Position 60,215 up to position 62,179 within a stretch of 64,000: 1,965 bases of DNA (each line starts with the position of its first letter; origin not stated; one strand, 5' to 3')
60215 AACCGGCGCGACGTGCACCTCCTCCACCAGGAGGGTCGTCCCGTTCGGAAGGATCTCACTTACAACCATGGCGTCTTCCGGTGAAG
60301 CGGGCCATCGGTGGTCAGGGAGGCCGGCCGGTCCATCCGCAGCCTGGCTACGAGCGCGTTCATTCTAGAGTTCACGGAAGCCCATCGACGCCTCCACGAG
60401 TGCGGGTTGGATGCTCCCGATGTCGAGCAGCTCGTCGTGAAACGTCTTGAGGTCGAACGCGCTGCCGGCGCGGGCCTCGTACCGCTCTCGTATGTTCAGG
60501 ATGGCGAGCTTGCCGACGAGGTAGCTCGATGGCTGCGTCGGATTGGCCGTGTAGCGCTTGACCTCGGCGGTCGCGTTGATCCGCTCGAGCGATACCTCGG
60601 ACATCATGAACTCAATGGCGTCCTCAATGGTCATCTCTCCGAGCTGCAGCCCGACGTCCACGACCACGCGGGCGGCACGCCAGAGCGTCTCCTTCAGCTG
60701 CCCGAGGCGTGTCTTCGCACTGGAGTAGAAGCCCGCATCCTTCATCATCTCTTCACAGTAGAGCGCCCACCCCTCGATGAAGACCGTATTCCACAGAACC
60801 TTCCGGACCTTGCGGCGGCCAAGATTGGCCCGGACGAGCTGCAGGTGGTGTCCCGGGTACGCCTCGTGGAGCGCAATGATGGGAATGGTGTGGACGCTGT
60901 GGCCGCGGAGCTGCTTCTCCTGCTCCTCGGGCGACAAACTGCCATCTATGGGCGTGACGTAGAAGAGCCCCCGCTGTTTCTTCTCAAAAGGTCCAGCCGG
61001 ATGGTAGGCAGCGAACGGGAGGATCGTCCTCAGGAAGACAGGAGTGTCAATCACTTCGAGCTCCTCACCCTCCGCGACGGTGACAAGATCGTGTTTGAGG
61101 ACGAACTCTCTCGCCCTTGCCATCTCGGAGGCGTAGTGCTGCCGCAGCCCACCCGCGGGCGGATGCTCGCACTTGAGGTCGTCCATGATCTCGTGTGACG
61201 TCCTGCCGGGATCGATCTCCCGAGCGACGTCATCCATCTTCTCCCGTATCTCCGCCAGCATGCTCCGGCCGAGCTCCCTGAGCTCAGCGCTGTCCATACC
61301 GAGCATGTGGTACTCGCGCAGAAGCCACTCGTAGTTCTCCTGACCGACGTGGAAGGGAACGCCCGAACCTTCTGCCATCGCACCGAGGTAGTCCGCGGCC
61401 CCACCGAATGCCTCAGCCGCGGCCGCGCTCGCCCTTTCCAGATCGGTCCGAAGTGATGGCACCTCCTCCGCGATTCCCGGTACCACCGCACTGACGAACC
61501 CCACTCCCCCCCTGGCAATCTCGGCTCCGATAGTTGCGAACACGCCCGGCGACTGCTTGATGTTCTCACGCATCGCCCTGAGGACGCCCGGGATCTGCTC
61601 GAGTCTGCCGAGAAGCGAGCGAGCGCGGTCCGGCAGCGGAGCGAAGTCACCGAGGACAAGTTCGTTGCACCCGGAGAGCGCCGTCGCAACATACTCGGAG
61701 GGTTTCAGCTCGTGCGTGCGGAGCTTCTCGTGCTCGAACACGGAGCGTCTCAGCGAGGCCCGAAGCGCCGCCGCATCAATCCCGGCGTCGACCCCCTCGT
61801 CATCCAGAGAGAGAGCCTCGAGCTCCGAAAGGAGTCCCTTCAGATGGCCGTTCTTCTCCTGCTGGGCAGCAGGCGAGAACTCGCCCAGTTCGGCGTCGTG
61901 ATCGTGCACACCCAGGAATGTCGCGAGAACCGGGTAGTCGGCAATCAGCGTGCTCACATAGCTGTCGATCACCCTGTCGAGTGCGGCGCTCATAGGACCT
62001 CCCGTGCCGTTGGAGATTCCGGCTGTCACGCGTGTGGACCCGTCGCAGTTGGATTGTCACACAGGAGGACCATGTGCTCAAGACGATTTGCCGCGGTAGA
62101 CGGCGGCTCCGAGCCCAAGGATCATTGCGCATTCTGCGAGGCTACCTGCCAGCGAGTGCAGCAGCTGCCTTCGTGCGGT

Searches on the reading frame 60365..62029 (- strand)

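Call 45: search_protein_families(library=pfam, proteins=[window:60365-62029:-], max_evalue=0.000001)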
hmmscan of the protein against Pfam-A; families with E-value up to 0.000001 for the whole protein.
window:60365-62029:- (554 aa): 1 family
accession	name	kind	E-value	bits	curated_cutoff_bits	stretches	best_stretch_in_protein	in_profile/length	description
PF05960.17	DUF885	-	3e-103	347.7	32.4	1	33-548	1-531/532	Bacterial protein of unknown function (DUF885)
